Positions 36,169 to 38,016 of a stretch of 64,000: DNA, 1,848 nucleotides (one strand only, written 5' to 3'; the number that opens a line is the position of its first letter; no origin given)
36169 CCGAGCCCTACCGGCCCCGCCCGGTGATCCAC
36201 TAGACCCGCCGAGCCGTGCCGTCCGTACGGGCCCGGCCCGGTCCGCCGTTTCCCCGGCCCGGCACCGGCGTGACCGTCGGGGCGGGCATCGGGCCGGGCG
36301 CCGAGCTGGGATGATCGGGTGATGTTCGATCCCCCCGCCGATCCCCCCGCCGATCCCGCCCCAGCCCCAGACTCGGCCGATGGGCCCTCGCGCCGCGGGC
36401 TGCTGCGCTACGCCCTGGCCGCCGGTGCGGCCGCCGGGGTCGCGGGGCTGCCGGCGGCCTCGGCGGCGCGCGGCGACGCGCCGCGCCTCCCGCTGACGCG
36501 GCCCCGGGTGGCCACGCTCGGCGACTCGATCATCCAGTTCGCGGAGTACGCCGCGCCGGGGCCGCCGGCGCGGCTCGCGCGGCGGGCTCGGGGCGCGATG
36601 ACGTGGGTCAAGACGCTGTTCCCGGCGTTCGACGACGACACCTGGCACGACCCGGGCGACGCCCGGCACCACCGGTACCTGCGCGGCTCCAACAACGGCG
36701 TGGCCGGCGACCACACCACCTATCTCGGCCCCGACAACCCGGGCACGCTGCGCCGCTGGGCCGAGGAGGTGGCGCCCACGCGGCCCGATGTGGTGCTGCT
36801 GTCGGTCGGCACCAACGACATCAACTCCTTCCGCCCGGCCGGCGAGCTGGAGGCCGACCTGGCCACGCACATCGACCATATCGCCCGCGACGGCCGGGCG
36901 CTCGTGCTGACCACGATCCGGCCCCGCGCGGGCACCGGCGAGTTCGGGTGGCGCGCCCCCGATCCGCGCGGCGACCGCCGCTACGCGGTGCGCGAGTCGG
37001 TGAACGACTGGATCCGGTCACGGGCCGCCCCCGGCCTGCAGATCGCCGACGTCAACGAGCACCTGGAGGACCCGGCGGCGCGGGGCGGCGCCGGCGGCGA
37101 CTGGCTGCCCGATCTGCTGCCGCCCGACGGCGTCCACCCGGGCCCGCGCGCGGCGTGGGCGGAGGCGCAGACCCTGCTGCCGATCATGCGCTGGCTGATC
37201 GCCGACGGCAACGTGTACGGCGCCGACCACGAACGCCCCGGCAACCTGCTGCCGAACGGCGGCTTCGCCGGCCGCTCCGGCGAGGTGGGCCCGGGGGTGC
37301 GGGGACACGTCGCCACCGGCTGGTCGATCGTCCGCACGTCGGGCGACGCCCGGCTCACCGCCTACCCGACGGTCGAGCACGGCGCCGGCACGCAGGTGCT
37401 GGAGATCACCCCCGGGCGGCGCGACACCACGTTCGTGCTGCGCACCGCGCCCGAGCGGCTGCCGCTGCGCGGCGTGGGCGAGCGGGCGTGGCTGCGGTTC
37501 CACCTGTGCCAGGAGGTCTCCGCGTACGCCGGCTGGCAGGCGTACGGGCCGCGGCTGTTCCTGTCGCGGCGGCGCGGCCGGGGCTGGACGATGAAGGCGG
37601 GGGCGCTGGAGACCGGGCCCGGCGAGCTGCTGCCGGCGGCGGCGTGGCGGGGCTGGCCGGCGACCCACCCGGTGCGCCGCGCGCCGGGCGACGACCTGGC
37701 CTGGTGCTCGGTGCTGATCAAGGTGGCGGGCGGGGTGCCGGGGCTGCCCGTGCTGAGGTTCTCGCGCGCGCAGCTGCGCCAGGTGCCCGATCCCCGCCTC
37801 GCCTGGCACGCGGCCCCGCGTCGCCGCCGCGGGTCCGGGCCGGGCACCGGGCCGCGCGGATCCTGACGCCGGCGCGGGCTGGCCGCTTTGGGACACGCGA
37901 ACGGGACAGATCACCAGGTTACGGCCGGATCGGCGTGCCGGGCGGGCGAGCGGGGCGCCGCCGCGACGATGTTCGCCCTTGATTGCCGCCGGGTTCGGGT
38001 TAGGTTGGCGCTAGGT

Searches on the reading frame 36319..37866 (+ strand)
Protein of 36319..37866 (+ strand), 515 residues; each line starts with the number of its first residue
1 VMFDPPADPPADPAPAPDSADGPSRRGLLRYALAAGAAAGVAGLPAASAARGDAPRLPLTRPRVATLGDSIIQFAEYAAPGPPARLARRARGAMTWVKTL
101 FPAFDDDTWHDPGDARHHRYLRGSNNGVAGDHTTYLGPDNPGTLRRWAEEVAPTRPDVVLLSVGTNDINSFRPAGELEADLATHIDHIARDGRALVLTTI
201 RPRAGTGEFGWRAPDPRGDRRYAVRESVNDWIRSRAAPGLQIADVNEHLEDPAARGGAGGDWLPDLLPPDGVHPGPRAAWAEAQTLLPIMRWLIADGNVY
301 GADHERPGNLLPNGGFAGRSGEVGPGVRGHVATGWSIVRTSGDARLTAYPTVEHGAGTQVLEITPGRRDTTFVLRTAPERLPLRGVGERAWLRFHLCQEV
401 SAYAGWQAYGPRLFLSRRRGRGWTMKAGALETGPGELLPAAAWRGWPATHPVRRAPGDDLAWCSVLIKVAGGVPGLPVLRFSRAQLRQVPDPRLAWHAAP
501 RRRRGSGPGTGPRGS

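Call 10: search_protein_families(library=pfam, proteins=[window:36319-37866:+], max_evalue=0.001)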
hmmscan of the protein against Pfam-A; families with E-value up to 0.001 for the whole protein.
window:36319-37866:+ (515 aa): 2 families
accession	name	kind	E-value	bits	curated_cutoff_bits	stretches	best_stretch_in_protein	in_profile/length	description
PF13472.12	Lipase_GDSL_2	-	1e-15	59.1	32.9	1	67-277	2-174/178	GDSL-like Lipase/Acylhydrolase family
PF00657.28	Lipase_GDSL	-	1.1e-05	26.2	23.6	1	65-278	2-200/208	GDSL-like Lipase/Acylhydrolase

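Call 11: search_protein_families(library=ncbifam, proteins=[window:36319-37866:+], max_evalue=0.001)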
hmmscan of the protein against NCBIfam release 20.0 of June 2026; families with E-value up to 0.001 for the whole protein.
window:36319-37866:+ (515 aa): 0 families

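Call 85: search_protein_families(library=padloc, proteins=[window:36319-37866:+], max_evalue=0.001)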
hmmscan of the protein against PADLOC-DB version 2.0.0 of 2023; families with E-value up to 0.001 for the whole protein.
window:36319-37866:+ (515 aa): 0 families
